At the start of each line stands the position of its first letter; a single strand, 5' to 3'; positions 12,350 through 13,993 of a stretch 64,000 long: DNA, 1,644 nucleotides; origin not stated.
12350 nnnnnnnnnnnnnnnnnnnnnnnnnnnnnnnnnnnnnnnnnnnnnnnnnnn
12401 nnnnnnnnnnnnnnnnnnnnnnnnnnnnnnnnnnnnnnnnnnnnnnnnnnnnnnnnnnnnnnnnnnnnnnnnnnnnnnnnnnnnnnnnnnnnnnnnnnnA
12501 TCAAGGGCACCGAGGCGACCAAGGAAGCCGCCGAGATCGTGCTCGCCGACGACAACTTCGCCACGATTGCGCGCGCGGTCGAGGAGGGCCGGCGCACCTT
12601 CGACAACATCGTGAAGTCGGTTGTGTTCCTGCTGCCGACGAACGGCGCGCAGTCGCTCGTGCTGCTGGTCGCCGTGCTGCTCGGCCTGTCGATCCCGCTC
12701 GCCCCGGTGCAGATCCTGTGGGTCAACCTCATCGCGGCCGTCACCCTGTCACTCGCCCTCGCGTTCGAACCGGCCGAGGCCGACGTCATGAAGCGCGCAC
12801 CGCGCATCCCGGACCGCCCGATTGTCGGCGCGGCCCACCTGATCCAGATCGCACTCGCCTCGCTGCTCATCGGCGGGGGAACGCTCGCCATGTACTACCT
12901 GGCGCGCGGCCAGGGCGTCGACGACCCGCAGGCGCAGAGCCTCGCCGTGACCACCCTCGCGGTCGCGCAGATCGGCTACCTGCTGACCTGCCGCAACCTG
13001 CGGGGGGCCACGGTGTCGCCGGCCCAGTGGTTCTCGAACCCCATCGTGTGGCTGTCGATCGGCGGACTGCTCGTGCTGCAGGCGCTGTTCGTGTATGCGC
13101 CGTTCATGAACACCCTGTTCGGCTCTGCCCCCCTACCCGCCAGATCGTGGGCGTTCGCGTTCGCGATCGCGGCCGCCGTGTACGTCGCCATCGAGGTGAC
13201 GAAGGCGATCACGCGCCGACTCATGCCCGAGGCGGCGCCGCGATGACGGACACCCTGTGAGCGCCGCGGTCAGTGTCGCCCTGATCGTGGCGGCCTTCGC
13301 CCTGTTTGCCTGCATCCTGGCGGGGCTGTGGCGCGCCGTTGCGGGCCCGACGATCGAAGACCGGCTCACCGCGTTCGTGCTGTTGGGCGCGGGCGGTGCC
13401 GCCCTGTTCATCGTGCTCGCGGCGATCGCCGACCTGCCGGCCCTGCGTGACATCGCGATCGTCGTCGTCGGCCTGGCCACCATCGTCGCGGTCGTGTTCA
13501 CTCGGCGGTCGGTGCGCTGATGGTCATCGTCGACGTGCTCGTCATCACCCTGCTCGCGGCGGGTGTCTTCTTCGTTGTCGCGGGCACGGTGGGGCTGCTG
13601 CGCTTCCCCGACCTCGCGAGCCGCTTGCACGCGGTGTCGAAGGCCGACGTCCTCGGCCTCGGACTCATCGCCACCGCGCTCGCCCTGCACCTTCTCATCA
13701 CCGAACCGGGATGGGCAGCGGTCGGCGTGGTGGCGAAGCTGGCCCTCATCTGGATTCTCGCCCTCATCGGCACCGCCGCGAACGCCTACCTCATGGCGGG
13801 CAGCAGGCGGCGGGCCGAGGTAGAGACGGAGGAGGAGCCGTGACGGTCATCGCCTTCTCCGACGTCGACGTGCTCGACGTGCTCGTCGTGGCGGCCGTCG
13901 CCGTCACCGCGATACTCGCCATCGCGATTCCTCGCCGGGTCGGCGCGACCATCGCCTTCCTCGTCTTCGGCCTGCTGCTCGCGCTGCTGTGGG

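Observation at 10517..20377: P2-type ATPase co-cistronic with a rearranged Mrp-like (CPA3) module carrying three antiporter-like subunits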

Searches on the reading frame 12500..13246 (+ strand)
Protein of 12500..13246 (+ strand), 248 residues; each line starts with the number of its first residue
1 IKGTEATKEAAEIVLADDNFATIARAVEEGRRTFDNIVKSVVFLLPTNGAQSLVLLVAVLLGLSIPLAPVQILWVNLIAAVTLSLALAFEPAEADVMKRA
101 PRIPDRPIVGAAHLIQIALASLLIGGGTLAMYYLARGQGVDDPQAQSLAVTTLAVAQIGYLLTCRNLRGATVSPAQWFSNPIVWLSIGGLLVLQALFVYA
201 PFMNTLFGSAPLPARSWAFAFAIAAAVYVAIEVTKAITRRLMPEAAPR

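Call 18: search_solved_structures(query=window:12500-13246:+, max_evalue=1e-10, show_alignments=5)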
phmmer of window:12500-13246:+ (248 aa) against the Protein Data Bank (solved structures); distinct sequences matched with E-value up to 1e-10: 63 (the best 60 are shown).
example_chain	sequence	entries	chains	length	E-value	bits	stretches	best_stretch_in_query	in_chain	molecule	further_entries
3n23_A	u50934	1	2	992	5.3e-25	91.6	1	1-121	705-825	Sodium/potassium-transporting ATPase subunit alpha-1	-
3b8e_A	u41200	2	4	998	5.4e-25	91.6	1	1-121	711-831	Sodium/potassium-transporting ATPase subunit alpha-1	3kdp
7d91_A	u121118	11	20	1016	5.7e-25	91.5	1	1-121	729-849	Sodium/potassium-transporting ATPase subunit alpha-1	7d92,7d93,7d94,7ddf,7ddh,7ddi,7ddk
7yzr_A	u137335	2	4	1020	5.8e-25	91.5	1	1-121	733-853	Sodium/potassium-transporting ATPase subunit alpha-1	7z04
4hqj_A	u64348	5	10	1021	5.8e-25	91.5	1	1-121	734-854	Sodium/potassium-transporting ATPase subunit alpha-1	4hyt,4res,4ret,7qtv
8iww_A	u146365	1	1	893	7.6e-25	91.1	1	3-239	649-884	Calcium-transporting ATPase type 2C member 1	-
8iwp_A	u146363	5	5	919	8e-25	91.1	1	3-239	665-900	Calcium-transporting ATPase type 2C member 1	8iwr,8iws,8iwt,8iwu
7yag_A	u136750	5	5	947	8.6e-25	90.9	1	3-239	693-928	Calcium-transporting ATPase type 2C member 1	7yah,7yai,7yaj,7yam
4xe5_A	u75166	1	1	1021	8.8e-25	90.9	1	1-121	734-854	Sodium/potassium-transporting ATPase subunit alpha-1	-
24rc_A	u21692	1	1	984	8.8e-25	90.9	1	1-121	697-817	Sodium/potassium-transporting ATPase subunit alpha-1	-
9wak_A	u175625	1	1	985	8.9e-25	90.9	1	1-121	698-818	Sodium/potassium-transporting ATPase subunit alpha-1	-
9kcg_A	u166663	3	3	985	1.4e-24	90.3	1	1-121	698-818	Sodium/potassium-transporting ATPase subunit alpha-1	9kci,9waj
3wgu_A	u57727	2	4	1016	1.5e-24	90.2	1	1-121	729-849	Sodium/potassium-transporting ATPase subunit alpha-1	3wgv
8jbk_A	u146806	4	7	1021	1.5e-24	90.2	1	1-121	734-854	Sodium/potassium-transporting ATPase subunit alpha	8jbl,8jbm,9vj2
7e1z_A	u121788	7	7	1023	1.5e-24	90.1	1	1-121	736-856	Sodium/potassium-transporting ATPase subunit alpha-1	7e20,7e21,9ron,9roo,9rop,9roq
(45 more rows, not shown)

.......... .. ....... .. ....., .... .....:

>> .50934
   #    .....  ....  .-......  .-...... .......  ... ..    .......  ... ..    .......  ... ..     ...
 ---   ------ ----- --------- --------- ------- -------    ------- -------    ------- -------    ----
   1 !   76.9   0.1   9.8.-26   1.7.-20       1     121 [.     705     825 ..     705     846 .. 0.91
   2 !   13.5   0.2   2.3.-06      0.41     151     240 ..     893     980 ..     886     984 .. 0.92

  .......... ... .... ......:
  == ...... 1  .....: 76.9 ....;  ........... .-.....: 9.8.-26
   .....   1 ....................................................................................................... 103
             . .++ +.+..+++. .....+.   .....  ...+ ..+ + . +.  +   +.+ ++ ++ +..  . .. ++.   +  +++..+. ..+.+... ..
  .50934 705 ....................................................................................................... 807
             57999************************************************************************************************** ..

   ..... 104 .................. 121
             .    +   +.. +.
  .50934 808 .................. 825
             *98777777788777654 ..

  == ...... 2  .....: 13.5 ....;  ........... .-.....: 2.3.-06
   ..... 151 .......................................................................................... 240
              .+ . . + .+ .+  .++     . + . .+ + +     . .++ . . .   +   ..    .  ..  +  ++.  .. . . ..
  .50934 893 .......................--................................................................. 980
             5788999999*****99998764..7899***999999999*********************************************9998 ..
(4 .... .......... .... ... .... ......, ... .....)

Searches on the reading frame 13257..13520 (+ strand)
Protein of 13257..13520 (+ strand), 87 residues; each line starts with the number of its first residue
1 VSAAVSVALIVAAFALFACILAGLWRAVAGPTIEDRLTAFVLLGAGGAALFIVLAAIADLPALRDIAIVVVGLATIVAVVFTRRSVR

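Call 3: search_protein_families(library=pfam, proteins=[window:13257-13520:+], max_evalue=0.01)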
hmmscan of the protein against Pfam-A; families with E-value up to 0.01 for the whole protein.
window:13257-13520:+ (87 aa): 1 family
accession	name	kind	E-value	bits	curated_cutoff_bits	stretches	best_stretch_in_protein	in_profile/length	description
PF04066.18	MrpF_PhaF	-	0.0015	19.4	23.3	1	35-83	2-50/53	Multiple resistance and pH regulation protein F (MrpF / PhaF)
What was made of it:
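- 13257..13520 (+): MrpF-like subunit, 87 aa, GTG start 10 nt after the ATPase stop. Pfam MrpF_PhaF E 0.0015 (call 3).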

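Call 6: search_protein_families(library=ncbifam, proteins=[window:13257-13520:+], max_evalue=0.001)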
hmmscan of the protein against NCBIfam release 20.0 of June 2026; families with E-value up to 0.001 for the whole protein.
window:13257-13520:+ (87 aa): 6 families
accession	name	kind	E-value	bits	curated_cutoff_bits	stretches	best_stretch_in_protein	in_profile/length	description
NF009244.0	PRK12599.1-3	equivalog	2.4e-07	31.1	90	1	3-85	3-85/92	putative monovalent cation/H+ antiporter subunit F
NF009249.0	PRK12603.1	equivalog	1.1e-05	25.7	81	1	9-83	3-78/90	putative monovalent cation/H+ antiporter subunit F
NF009248.0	PRK12600.1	equivalog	0.00017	21.7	97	1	3-82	4-79/94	Na(+)/H(+) antiporter subunit F1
NF009243.0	PRK12599.1-2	equivalog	0.00034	21.3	95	1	7-83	7-82/91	putative monovalent cation/H+ antiporter subunit F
NF009242.0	PRK12599.1-1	equivalog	0.00058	20.2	89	1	9-80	5-76/86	putative monovalent cation/H+ antiporter subunit F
NF004812.0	PRK06161.1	equivalog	0.00071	20.1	93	1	3-83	3-83/92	K+/H+ antiporter subunit F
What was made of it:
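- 13257..13520 (+): NCBIfam NF009244 at 2.4e-7 (call 6).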

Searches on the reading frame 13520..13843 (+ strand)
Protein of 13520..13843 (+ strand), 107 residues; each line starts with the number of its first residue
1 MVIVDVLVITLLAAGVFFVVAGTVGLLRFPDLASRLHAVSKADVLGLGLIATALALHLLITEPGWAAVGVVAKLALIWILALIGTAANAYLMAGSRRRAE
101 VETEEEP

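Call 3: search_protein_families(library=pfam, proteins=[window:13520-13843:+], max_evalue=0.01)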
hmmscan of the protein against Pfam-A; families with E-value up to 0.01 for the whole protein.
window:13520-13843:+ (107 aa): 1 family
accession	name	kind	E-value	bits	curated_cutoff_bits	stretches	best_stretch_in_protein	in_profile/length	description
PF03334.19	PhaG_MnhG_YufB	-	2.5e-18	66.5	23.4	1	11-93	1-76/80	Na+/H+ antiporter subunit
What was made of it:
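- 13520..13843 (+): MrpG subunit, 107 aa. Pfam PhaG_MnhG_YufB 2.5e-18 (call 3).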

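Call 6: search_protein_families(library=ncbifam, proteins=[window:13520-13843:+], max_evalue=0.001)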
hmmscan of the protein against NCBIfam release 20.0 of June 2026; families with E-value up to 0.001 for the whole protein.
window:13520-13843:+ (107 aa): 10 families
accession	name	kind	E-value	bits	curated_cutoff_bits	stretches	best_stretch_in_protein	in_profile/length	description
NF009314.0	PRK12674.1-2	subfamily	1.4e-15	57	102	1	1-103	1-96/116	Na+/H+ antiporter subunit G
NF009311.0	PRK12670.1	equivalog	1.4e-14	53.7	116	1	4-103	2-94/99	putative monovalent cation/H+ antiporter subunit G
TIGR01300.1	CPA3_mnhG_phaG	equivalog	3.9e-13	49.5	63.1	1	11-101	2-87/97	monovalent cation/H(+) antiporter subunit G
NF009313.0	PRK12674.1-1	equivalog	1e-11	44.9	151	1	2-94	3-90/140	Na+/H+ antiporter subunit G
NF009316.0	PRK12674.1-5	equivalog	2.4e-11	43.5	122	1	2-101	3-97/121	Na+/H+ antiporter subunit G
NF009312.0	PRK12672.1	subfamily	1.7e-09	37.9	122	1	3-82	2-86/122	putative monovalent cation/H+ antiporter subunit G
NF009320.0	PRK12675.1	equivalog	4.3e-09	36.9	128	1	9-83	4-73/104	putative monovalent cation/H+ antiporter subunit G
NF009238.0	PRK12592.1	equivalog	1.4e-08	34.7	170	1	2-98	5-102/126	putative monovalent cation/H+ antiporter subunit G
NF009317.0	PRK12674.2-1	equivalog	5.4e-05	23.4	107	1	6-55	5-54/105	Na+/H+ antiporter subunit G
NF009236.0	PRK12586.1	equivalog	8e-05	22.4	156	1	3-85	7-88/145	Na+/H+ antiporter subunit G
